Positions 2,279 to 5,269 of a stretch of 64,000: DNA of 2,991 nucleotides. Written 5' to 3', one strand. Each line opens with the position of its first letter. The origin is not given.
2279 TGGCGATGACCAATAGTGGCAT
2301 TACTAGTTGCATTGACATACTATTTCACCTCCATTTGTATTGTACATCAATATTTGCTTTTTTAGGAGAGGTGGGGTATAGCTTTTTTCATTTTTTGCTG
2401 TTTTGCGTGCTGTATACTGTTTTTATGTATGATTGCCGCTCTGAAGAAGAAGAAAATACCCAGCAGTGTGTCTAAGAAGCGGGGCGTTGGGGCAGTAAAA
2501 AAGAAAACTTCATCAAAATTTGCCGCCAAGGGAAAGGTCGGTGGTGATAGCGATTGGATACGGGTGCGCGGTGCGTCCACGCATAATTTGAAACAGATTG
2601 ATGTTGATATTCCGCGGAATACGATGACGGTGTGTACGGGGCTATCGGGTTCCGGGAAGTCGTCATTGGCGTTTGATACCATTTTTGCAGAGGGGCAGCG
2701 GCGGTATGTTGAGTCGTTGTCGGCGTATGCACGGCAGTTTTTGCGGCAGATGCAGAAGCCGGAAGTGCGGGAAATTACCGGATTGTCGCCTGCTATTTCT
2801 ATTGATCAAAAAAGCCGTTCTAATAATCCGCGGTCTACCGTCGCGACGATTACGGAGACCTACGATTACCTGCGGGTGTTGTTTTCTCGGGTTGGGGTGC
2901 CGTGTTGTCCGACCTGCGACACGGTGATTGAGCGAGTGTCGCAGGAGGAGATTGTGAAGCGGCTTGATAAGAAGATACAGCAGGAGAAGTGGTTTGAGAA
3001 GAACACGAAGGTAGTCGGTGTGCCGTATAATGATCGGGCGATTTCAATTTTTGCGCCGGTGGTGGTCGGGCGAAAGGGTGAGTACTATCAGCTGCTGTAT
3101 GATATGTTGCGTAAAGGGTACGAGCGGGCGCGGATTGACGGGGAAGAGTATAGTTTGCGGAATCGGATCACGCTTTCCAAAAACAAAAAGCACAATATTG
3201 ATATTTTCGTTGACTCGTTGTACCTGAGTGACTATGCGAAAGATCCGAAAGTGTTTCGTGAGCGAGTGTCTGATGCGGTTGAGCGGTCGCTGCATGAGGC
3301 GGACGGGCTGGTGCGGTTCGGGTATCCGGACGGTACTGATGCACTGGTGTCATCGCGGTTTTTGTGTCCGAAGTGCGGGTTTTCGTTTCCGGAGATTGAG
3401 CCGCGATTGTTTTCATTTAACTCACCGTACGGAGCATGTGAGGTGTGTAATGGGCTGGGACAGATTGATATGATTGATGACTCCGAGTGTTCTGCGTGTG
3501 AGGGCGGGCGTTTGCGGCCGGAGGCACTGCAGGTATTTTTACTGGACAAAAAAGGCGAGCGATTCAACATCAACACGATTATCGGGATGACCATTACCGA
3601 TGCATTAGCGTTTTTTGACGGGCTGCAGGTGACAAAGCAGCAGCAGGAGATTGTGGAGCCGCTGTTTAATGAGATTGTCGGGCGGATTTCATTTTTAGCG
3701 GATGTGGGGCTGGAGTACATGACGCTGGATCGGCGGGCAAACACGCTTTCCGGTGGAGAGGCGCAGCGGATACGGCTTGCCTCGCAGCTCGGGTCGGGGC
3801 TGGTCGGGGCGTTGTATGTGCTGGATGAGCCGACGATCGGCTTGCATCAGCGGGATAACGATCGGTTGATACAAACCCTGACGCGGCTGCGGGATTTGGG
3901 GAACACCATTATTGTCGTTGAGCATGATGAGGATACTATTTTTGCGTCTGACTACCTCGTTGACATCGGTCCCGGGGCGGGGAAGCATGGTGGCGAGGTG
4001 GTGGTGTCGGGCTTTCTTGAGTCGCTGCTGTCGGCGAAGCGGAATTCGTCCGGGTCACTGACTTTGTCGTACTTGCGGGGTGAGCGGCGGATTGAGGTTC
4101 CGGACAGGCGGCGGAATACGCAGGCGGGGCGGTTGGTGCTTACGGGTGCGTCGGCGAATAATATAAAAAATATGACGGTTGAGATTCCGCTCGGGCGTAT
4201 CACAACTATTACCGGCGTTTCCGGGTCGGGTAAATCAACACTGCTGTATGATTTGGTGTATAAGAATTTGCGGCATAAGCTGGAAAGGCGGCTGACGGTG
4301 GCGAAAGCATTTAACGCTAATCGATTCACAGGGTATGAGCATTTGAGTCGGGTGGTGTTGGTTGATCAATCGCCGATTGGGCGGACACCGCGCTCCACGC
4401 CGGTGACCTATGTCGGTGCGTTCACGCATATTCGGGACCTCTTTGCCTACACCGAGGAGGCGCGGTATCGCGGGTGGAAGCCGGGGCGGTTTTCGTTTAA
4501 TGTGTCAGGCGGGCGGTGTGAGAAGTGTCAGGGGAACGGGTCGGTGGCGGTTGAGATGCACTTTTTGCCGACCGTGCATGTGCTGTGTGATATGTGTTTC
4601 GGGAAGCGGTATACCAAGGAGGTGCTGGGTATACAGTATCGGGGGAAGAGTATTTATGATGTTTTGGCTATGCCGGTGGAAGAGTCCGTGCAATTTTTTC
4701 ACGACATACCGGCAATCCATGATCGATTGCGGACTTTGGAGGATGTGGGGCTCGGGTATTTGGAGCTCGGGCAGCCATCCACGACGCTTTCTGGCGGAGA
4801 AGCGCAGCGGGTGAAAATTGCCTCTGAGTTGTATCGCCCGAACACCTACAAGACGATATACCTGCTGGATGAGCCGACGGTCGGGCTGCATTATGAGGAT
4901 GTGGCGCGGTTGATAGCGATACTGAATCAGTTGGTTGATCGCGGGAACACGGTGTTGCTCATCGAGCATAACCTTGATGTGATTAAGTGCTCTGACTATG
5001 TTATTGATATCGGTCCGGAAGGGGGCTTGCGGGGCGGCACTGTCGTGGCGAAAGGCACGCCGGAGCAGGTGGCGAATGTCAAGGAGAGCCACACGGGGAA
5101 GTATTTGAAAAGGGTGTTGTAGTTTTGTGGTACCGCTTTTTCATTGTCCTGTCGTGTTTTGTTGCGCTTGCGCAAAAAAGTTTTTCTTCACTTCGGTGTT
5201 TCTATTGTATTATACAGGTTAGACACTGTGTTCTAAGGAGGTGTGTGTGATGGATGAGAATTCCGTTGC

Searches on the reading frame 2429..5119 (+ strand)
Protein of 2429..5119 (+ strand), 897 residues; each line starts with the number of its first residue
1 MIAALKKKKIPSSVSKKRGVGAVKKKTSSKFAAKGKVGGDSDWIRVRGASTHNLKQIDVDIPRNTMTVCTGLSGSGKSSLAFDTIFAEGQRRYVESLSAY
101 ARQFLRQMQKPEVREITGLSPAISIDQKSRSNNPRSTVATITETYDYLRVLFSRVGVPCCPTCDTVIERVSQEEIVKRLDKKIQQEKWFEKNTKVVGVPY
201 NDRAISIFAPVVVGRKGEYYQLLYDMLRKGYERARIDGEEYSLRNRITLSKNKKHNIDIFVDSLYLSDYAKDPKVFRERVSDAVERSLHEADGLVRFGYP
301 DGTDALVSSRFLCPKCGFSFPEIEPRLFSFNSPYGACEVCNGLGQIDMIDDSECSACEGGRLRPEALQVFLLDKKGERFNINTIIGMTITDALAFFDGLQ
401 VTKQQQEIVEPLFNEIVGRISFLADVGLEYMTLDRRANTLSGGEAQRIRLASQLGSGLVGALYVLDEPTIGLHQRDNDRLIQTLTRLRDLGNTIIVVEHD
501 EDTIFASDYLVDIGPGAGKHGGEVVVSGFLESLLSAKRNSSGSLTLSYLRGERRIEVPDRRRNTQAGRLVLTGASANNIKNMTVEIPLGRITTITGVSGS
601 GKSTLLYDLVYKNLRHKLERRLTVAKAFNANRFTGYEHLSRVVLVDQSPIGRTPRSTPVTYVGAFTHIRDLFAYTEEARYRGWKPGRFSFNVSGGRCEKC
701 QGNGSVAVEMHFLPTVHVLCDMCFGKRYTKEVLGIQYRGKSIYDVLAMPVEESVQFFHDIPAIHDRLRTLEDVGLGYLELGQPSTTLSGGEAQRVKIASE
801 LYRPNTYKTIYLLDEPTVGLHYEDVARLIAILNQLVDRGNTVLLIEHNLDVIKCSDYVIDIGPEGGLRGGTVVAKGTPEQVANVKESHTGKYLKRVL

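Call 18: find_related_loci(query=window:2429-5119:+, collection=genome_contigs, flank=6000)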
Query window:2429-5119:+ (897 aa) in genome_contigs; peptide patterns used: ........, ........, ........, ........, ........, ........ (x = any residue, [..] = any of these).
599 stretches matched a pattern (row limit reached: there are more); 573 encode a relative of the query (tblastn E <= 1e-3); the best 80 are kept; 80 distinct loci.
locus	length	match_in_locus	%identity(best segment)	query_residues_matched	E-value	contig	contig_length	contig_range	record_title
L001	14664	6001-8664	77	8-892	0e+0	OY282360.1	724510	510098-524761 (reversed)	MAG: Candidatus Pacebacteria bacterium genome assembly, chromosome: 1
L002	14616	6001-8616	77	31-897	0e+0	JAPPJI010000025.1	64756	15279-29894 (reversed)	MAG: Candidatus Kaiserbacteria bacterium isolate RHO2_bin_44 NODE_753_length_64756_cov_16.853202, whole genome shotgun s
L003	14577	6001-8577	67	44-897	0e+0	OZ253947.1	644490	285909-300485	MAG: Candidatus Paceibacterota bacterium isolate 943e5f1b-fc77-4159-9421-3b44cfae6817 genome assembly, chromosome: 1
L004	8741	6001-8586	67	39-897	0e+0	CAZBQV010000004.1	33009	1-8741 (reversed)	MAG TPA_asm: uncultured Candidatus Saccharibacteria bacterium isolate SRP329715_co1_21 genome assembly, contig: NODE_182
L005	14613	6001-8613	66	42-897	0e+0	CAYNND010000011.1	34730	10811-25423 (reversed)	MAG TPA_asm: uncultured Candidatus Saccharibacteria bacterium isolate SRP170004_co1_174 genome assembly, contig: NODE_16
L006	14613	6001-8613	66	42-897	0e+0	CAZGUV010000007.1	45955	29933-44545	MAG TPA_asm: uncultured Candidatus Saccharibacteria bacterium isolate SRP257259_co1_62 genome assembly, contig: NODE_746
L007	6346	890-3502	67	36-897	0e+0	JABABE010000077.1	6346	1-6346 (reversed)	MAG: Candidatus Kaiserbacteria bacterium isolate bin48o c_000001097158, whole genome shotgun sequence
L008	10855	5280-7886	66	44-897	0e+0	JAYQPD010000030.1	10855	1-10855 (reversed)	MAG: bacterium isolate SD3113_S43.metabat_sens.025 NODE_1695_length_10855_cov_5.57933, whole genome shotgun sequence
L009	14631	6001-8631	64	22-897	0e+0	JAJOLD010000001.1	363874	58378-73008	MAG: Candidatus Paceibacterota bacterium isolate MAG-855 c_000000000001, whole genome shotgun sequence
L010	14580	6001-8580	65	41-897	0e+0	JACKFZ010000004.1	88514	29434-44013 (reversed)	MAG: Candidatus Nomurabacteria bacterium isolate HK-STAS-PATE-18 HK-STAS-PATE-18_4, whole genome shotgun sequence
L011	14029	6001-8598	64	32-897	0e+0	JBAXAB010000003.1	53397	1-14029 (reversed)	MAG: bacterium isolate ELA130 MAG130_3, whole genome shotgun sequence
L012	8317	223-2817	64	32-897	0e+0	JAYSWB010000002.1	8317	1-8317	MAG: bacterium isolate GFS_12865 GFS_12865_1, whole genome shotgun sequence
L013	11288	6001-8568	67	39-897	0e+0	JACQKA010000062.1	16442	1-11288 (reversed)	MAG: Candidatus Kaiserbacteria bacterium isolate NC_groundwater_1165_Ag_S-0.1um_52_75 S_p1_S3_coassembly_k141_2103763, w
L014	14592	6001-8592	66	40-897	0e+0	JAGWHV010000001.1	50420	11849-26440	MAG: Patescibacteria group bacterium isolate REEB1 contig-150_676, whole genome shotgun sequence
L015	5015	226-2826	65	34-897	0e+0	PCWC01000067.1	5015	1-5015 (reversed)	MAG: Parcubacteria group bacterium CG11_big_fil_rev_8_21_14_0_20_39_22 CG11_8_21_14_0.20_scaffold_12611_c, whole genome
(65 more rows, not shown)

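Call 33: find_homologous_proteins(query=window:2429-5119:+, max_evalue=1e-100)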
Query window:2429-5119:+ (897 aa): 8000 proteins with E <= 1e-100 among 8000 candidates; the best 120 are listed.
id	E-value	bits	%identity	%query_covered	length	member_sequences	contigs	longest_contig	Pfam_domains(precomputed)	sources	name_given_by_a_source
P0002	0.0e+0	1972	97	100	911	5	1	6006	PF17760.7,PF00005.34,PF13555.13,PF02463.26,PF13304.13,PF13191.13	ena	-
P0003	0.0e+0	1813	88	100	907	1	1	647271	PF17760.7,PF00005.34,PF13555.13,PF02463.26,PF13304.13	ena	-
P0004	0.0e+0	1812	89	100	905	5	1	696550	PF17760.7,PF00005.34,PF13555.13,PF02463.26,PF13304.13,PF13191.13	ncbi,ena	-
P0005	0.0e+0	1812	90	98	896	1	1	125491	PF17760.7,PF00005.34,PF13555.13,PF02463.26,PF13304.13,PF13191.13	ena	-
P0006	0.0e+0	1811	90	97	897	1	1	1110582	PF17760.7,PF00005.34,PF13555.13,PF03193.23,PF02463.26,PF00684.26,PF13304.13,PF13191.13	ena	-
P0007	0.0e+0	1803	89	98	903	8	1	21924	PF17760.7,PF00005.34,PF13555.13,PF02463.26,PF00684.26,PF13304.13,PF13191.13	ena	-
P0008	0.0e+0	1737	87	96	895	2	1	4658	PF17760.7,PF00005.34,PF13555.13,PF02463.26,PF13481.13,PF13304.13,PF20720.4,PF13191.13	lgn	-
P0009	0.0e+0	1699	84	99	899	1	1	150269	PF17760.7,PF00005.34,PF13555.13,PF02463.26,PF00684.26,PF13304.13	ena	-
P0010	0.0e+0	1685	84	98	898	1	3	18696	PF17760.7,PF00005.34,PF13555.13,PF03193.23,PF02463.26,PF13304.13,PF13191.13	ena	-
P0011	0.0e+0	1609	80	95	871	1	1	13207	PF17760.7,PF00005.34,PF13555.13,PF03193.23,PF02463.26,PF00684.26,PF13304.13,PF13191.13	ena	-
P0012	0.0e+0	1592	80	95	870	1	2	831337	PF17760.7,PF00005.34,PF13555.13,PF02463.26,PF13304.13,PF13191.13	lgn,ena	-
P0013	0.0e+0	1580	78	97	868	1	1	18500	PF17760.7,PF00005.34,PF13555.13,PF02463.26,PF00684.26,PF13304.13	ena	-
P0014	0.0e+0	1574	78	97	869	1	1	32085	PF17760.7,PF00005.34,PF13555.13,PF02463.26,PF13304.13,PF13191.13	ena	-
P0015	0.0e+0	1571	78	97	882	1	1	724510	PF17760.7,PF00005.34,PF13555.13,PF02463.26,PF00684.26,PF13481.13,PF13304.13,PF13191.13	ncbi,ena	-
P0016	0.0e+0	1561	79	95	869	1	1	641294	PF17760.7,PF00005.34,PF13555.13,PF02463.26,PF00684.26,PF13304.13,PF13191.13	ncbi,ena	-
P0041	0.0e+0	1379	86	78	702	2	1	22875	PF17760.7,PF00005.34,PF13304.13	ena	-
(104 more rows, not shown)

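Call 34: find_encoding_contigs(protein=P0002, flank=5000, max_places=4)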
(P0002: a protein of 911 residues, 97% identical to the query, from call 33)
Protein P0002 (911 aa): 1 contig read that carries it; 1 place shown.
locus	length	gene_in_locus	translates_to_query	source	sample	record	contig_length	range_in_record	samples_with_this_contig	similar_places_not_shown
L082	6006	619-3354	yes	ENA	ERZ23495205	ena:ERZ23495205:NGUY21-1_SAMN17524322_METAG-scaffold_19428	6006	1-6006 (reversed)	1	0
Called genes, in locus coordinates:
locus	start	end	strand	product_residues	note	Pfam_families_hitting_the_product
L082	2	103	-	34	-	?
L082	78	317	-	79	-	-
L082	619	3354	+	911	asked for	PF00005:ABC_tran (faint), PF02463:SMC_N (faint), PF13191:AAA_16 (faint), PF13304:AAA_21 (faint), PF13555:AAA_29 (faint), PF17760:UvrA_inter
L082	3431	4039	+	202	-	PF10754:DUF2569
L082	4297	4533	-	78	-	-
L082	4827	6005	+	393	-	?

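Call 35: find_encoding_contigs(protein=P0003, flank=5000, max_places=3)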
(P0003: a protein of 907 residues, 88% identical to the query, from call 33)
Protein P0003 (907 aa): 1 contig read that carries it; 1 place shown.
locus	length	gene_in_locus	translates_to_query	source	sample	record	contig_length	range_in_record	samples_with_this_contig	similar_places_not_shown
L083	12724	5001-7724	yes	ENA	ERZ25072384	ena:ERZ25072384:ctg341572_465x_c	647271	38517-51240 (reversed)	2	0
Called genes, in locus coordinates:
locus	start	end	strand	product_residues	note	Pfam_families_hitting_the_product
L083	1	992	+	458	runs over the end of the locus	PF07693:KAP_NTPase (weak)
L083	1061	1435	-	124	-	-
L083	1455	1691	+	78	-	PF20619:DUF6804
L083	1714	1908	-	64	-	-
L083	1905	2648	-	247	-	PF06414:Zeta_toxin, PF13671:AAA_33 (weak)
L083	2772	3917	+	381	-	PF13458:Peripla_BP_6, PF13433:Peripla_BP_5, PF01094:ANF_receptor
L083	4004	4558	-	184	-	-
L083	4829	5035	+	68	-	-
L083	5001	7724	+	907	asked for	PF02463:SMC_N (faint), PF13555:AAA_29 (faint), PF00005:ABC_tran (faint), PF13304:AAA_21 (faint), PF17760:UvrA_inter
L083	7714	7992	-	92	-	-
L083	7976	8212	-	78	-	-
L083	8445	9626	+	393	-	PF00009:GTP_EFTU, PF03144:GTP_EFTU_D2, PF03143:GTP_EFTU_D3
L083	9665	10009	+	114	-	PF00338:Ribosomal_S10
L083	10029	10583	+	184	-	PF00297:Ribosomal_L3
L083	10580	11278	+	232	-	PF00573:Ribosomal_L4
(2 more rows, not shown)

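Call 36: find_encoding_contigs(protein=P0004, flank=5000, max_places=3)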
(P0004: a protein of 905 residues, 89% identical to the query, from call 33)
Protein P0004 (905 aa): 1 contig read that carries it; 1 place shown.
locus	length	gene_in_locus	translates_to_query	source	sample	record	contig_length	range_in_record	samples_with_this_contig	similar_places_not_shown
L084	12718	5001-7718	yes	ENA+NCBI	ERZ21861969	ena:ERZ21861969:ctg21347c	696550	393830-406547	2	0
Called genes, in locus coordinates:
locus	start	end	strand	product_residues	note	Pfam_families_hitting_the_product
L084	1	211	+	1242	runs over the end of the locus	-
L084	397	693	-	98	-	-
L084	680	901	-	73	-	-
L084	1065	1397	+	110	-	-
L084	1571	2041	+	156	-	-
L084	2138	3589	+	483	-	PF01555:N6_N4_Mtase, PF02945:Endonuclease_7 (faint), PF01844:HNH, PF14279:HNH_5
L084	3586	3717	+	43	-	-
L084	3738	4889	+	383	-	PF13458:Peripla_BP_6, PF13433:Peripla_BP_5, PF01094:ANF_receptor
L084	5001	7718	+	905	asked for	PF02463:SMC_N (faint), PF13555:AAA_29 (faint), PF00005:ABC_tran (faint), PF13191:AAA_16 (faint), PF13304:AAA_21 (faint), PF17760:UvrA_inter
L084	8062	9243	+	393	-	PF00009:GTP_EFTU, PF03144:GTP_EFTU_D2, PF03143:GTP_EFTU_D3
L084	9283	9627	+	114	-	PF00338:Ribosomal_S10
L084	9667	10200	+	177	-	PF00297:Ribosomal_L3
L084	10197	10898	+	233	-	PF00573:Ribosomal_L4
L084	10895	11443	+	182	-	PF00276:Ribosomal_L23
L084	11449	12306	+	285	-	PF00181:Ribosomal_L2_N, PF03947:Ribosomal_L2_C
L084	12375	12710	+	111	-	PF00203:Ribosomal_S19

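Call 38: find_encoding_contigs(protein=P0005, flank=5000, max_places=3)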
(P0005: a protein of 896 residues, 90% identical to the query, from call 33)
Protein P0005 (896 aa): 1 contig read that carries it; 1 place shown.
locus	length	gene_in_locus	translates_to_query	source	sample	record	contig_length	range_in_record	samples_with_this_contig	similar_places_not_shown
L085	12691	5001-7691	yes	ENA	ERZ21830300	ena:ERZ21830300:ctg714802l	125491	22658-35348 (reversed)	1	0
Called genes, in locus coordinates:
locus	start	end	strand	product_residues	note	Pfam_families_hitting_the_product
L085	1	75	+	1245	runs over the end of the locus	-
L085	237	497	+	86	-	-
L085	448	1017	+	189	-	PF13650:Asp_protease_2 (weak), PF13975:gag-asp_proteas (weak)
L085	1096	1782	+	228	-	-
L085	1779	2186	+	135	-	-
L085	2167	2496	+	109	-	-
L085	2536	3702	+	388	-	PF13433:Peripla_BP_5, PF13458:Peripla_BP_6, PF01094:ANF_receptor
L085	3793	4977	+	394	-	-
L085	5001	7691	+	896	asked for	PF00005:ABC_tran (faint), PF02463:SMC_N (faint), PF13191:AAA_16 (faint), PF13555:AAA_29 (faint), PF13304:AAA_21 (faint), PF17760:UvrA_inter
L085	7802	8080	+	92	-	-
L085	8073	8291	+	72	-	-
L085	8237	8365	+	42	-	-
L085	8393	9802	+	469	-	PF00009:GTP_EFTU, PF03144:GTP_EFTU_D2, PF03143:GTP_EFTU_D3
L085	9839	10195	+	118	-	PF00338:Ribosomal_S10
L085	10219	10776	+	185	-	PF00297:Ribosomal_L3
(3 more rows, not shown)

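Call 39: find_encoding_contigs(protein=P0006, flank=5000, max_places=3)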
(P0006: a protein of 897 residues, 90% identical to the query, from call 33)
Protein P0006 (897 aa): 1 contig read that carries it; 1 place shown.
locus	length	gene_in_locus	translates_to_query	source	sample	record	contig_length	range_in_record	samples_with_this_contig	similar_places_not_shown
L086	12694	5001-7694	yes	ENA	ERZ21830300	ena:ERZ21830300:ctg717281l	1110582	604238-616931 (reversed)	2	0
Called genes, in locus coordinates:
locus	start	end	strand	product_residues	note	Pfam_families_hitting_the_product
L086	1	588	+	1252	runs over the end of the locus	-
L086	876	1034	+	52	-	-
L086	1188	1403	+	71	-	-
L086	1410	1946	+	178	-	-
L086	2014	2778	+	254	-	-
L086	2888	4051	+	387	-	PF13433:Peripla_BP_5, PF13458:Peripla_BP_6, PF01094:ANF_receptor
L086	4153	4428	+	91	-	-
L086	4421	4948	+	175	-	-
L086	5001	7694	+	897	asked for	PF03193:RsgA_GTPase (faint), PF00005:ABC_tran (faint), PF02463:SMC_N (faint), PF13191:AAA_16 (faint), PF13555:AAA_29 (faint), PF13304:AAA_21 (faint), PF17760:UvrA_inter, PF00684:DnaJ_CXXCXGXG (faint)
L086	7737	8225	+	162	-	PF00293:NUDIX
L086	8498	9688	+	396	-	PF00009:GTP_EFTU, PF03144:GTP_EFTU_D2, PF03143:GTP_EFTU_D3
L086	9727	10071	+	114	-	PF00338:Ribosomal_S10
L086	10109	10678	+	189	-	PF00297:Ribosomal_L3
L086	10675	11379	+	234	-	PF00573:Ribosomal_L4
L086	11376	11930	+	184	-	PF00276:Ribosomal_L23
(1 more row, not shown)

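Call 40: find_encoding_contigs(protein=P0007, flank=5000, max_places=3)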
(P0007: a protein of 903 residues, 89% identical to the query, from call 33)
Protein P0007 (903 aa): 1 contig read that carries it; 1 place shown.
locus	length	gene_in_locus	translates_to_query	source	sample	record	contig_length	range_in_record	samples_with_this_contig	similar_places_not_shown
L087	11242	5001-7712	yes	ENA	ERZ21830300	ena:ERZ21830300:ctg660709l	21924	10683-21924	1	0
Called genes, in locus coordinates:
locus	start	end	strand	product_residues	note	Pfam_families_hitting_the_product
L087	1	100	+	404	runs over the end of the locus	-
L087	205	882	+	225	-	-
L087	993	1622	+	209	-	PF13433:Peripla_BP_5, PF13458:Peripla_BP_6, PF01094:ANF_receptor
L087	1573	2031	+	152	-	PF13458:Peripla_BP_6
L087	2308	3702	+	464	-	PF13191:AAA_16 (faint), PF25199:nSTAND_NTPase5 (weak), PF00931:NB-ARC (weak), PF13173:AAA_14, PF13635:DUF4143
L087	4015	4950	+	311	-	-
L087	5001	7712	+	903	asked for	PF02463:SMC_N (faint), PF13191:AAA_16 (faint), PF13555:AAA_29 (faint), PF00005:ABC_tran (faint), PF13304:AAA_21 (faint), PF17760:UvrA_inter, PF00684:DnaJ_CXXCXGXG (faint)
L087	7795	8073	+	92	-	-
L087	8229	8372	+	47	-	-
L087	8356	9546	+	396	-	PF00009:GTP_EFTU, PF03144:GTP_EFTU_D2, PF03143:GTP_EFTU_D3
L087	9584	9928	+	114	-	PF00338:Ribosomal_S10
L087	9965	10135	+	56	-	-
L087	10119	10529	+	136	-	PF00297:Ribosomal_L3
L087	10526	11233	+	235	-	PF00573:Ribosomal_L4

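Call 45: find_encoding_contigs(protein=P0008, flank=5000, max_places=3)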
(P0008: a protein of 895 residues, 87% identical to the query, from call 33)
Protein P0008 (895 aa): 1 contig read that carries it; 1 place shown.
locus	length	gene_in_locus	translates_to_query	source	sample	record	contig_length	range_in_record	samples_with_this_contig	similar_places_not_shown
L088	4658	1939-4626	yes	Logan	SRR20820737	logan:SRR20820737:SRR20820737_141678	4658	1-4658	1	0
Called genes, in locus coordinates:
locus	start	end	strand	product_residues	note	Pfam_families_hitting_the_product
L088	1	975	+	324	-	?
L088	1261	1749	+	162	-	-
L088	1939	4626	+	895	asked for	PF00005:ABC_tran (faint), PF02463:SMC_N (faint), PF13191:AAA_16 (faint), PF13481:AAA_25 (faint), PF13555:AAA_29 (faint), PF20720:nSTAND3 (faint), PF13304:AAA_21 (faint), PF17760:UvrA_inter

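Call 46: find_encoding_contigs(protein=P0009, flank=5000, max_places=3)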
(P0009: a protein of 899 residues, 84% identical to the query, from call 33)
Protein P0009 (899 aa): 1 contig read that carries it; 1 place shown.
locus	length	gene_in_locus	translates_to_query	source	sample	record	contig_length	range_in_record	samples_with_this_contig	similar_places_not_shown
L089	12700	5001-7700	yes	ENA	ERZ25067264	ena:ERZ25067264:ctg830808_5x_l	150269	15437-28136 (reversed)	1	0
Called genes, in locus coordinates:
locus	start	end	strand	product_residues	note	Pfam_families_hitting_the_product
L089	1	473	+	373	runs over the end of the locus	PF00282:Pyridoxal_deC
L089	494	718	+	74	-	-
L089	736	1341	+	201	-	PF21448:DNMK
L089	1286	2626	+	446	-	PF00587:tRNA-synt_2b, PF03129:HGTP_anticodon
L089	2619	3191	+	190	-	PF00929:RNase_T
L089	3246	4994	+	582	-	PF07973:tRNA_SAD (weak), PF00587:tRNA-synt_2b, PF03129:HGTP_anticodon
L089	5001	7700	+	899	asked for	PF00005:ABC_tran (faint), PF02463:SMC_N (faint), PF13555:AAA_29 (faint), PF13304:AAA_21 (faint), PF00684:DnaJ_CXXCXGXG (faint), PF17760:UvrA_inter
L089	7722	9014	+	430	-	PF01541:GIY-YIG, PF27096:UvrC_M, PF02151:UVR (weak), PF08459:UvrC_RNaseH_dom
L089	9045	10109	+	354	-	PF13480:Acetyltransf_6 (faint)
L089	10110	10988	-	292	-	PF06468:Spond_N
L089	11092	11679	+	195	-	PF00578:AhpC-TSA, PF08534:Redoxin, PF10417:1-cysPrx_C (weak)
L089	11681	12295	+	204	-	PF03575:Peptidase_S51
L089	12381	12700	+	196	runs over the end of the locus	PF00254:FKBP_C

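Call 59: find_encoding_contigs(protein=P0010, flank=3000, max_places=4)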
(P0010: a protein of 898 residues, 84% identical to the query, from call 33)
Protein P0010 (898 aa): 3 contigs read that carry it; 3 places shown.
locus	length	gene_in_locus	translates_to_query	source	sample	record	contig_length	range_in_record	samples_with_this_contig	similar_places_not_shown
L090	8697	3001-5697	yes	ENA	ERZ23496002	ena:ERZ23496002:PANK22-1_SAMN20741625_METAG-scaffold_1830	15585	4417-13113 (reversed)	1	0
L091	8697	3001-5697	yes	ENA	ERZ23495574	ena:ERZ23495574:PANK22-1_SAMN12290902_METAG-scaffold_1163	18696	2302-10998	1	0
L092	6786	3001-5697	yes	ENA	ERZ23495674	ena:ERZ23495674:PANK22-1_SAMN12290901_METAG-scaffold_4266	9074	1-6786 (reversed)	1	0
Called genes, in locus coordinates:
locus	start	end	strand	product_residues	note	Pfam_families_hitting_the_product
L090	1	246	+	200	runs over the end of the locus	PF00075:RNase_H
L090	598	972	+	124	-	-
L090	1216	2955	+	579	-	PF07973:tRNA_SAD, PF00587:tRNA-synt_2b, PF03129:HGTP_anticodon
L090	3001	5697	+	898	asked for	PF03193:RsgA_GTPase (faint), PF00005:ABC_tran (faint), PF02463:SMC_N (faint), PF13191:AAA_16 (faint), PF13555:AAA_29 (faint), PF13304:AAA_21 (faint), PF17760:UvrA_inter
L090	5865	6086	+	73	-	-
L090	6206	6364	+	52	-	-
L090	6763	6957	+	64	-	-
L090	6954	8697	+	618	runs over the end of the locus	PF01411:tRNA-synt_2c, PF07973:tRNA_SAD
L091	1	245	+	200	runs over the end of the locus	PF00075:RNase_H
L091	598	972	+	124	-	-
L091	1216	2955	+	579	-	PF07973:tRNA_SAD, PF00587:tRNA-synt_2b, PF03129:HGTP_anticodon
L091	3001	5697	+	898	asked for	PF03193:RsgA_GTPase (faint), PF00005:ABC_tran (faint), PF02463:SMC_N (faint), PF13191:AAA_16 (faint), PF13555:AAA_29 (faint), PF13304:AAA_21 (faint), PF17760:UvrA_inter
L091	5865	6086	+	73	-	-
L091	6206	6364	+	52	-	-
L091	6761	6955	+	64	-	-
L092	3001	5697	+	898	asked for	PF03193:RsgA_GTPase (faint), PF00005:ABC_tran (faint), PF02463:SMC_N (faint), PF13191:AAA_16 (faint), PF13555:AAA_29 (faint), PF13304:AAA_21 (faint), PF17760:UvrA_inter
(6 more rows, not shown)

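Call 60: find_encoding_contigs(protein=P0041, flank=3000, max_places=4)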
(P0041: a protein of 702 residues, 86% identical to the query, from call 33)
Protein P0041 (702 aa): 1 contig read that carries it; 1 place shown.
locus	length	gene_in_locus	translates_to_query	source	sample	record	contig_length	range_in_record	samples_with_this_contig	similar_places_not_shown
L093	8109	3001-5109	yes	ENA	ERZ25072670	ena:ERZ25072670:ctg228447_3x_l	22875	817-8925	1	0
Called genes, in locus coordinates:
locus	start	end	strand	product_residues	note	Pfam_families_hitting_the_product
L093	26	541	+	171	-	-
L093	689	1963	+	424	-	PF07973:tRNA_SAD, PF00587:tRNA-synt_2b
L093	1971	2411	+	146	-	PF00587:tRNA-synt_2b (weak), PF03129:HGTP_anticodon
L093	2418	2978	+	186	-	-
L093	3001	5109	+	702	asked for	PF17760:UvrA_inter, PF00005:ABC_tran (faint), PF13304:AAA_21 (faint)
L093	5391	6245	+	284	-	PF00800:PDT, PF01842:ACT (faint)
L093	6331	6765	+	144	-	PF01541:GIY-YIG (weak)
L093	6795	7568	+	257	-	PF27096:UvrC_M, PF08459:UvrC_RNaseH_dom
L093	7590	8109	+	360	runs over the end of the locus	-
